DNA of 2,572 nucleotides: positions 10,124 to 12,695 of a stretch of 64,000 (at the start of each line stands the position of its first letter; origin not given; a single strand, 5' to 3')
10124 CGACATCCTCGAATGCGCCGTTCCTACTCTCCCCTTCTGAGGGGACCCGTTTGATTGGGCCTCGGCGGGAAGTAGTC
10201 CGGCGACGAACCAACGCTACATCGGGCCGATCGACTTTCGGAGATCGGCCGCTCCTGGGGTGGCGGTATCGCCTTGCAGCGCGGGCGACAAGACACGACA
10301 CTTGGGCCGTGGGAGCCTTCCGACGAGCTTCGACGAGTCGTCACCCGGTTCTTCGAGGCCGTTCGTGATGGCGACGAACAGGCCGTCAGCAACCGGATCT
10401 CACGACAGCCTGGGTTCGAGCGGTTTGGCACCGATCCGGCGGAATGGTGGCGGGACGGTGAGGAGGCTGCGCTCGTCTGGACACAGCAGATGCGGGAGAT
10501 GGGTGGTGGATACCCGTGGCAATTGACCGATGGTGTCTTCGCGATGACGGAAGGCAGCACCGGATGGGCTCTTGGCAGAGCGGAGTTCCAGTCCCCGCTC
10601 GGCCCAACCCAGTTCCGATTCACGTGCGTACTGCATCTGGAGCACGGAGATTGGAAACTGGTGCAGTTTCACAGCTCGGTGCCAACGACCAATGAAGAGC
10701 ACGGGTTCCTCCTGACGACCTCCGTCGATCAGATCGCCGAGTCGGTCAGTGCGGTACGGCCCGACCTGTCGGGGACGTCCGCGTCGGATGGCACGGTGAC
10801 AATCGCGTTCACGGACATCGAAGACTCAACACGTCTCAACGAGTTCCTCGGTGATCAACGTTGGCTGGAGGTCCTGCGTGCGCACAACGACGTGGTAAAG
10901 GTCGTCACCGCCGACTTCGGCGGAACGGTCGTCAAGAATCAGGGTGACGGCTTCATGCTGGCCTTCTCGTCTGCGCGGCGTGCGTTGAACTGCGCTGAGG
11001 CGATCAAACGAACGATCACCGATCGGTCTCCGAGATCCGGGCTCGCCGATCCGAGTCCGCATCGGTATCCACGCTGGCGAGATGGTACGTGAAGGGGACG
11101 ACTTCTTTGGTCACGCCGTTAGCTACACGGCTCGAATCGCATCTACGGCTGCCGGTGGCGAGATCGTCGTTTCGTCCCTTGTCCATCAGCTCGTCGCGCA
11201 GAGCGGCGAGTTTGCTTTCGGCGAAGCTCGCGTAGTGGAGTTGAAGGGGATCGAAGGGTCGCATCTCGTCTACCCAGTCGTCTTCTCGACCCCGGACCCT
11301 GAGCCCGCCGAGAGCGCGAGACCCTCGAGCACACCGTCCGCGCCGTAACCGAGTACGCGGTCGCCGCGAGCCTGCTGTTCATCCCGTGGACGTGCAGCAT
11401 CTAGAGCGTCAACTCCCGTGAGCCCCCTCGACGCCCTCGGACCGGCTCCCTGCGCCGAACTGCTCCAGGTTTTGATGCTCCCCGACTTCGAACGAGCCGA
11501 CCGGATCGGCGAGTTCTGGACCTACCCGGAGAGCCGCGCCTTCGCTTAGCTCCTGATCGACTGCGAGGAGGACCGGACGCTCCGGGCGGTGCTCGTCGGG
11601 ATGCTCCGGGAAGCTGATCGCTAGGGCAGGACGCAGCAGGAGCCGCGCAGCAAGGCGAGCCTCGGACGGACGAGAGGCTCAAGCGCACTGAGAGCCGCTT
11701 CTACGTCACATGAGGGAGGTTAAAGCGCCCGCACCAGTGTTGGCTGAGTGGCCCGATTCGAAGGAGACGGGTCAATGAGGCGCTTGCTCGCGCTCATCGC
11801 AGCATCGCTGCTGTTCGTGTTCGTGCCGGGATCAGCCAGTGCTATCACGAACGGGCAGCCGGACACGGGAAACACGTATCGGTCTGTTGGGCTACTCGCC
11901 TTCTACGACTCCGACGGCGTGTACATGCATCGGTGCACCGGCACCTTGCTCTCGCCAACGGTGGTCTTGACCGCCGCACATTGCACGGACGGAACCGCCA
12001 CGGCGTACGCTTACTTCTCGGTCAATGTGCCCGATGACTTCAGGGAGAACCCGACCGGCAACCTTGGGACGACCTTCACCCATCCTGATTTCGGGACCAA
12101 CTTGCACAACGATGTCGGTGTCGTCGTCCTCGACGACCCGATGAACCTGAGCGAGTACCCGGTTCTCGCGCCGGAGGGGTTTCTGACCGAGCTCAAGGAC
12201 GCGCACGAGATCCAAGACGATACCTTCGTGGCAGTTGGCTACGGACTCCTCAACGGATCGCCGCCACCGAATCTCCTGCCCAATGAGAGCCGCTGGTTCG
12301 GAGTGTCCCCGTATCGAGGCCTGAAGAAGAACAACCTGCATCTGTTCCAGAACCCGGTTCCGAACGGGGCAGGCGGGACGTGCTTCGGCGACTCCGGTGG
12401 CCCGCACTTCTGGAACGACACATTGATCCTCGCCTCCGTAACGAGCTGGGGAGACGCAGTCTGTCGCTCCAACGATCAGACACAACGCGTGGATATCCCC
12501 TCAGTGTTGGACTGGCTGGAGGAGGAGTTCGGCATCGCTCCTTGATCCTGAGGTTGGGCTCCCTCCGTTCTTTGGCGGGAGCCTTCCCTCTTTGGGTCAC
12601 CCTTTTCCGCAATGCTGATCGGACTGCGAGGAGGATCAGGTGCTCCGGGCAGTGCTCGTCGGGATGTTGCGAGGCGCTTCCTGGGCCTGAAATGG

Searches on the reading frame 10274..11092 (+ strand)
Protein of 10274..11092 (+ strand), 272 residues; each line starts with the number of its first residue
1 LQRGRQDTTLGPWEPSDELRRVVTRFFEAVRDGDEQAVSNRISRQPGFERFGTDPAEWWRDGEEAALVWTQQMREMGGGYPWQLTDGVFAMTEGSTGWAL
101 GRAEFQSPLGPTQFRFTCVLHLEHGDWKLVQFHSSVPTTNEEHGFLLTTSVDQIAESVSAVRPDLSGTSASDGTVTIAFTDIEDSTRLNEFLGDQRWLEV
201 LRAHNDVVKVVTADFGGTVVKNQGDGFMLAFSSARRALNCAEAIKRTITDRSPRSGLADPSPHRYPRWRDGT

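Call 69: search_protein_families(library=pfam, proteins=[window:10274-11092:+], max_evalue=0.01)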
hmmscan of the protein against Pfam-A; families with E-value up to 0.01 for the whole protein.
window:10274-11092:+ (272 aa): 2 families
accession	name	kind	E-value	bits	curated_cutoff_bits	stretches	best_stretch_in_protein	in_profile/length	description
PF13474.12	SnoaL_3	-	1.1e-13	52.1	22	1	20-138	2-120/121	SnoaL-like domain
PF00211.25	Guanylate_cyc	-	0.00028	21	21.9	1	172-237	6-71/183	Adenylate and Guanylate cyclase catalytic domain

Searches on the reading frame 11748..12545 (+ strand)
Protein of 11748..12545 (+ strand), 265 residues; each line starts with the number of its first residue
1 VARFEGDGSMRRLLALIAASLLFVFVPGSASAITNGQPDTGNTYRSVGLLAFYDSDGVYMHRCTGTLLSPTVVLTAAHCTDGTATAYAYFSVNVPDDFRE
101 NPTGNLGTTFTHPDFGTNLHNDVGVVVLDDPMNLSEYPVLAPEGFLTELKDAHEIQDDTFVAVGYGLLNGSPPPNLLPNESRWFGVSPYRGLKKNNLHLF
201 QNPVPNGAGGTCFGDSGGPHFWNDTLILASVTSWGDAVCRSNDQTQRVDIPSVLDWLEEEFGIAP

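Call 69: search_protein_families(library=pfam, proteins=[window:11748-12545:+], max_evalue=0.01)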
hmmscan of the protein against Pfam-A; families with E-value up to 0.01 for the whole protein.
window:11748-12545:+ (265 aa): 2 families
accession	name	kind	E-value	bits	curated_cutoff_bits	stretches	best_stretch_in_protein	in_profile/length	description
PF00089.32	Trypsin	-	6.9e-19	69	20.6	1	52-256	20-219/220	Trypsin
PF13365.12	Trypsin_2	-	0.0015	19.7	27.6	1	63-175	1-97/144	Trypsin-like peptidase domain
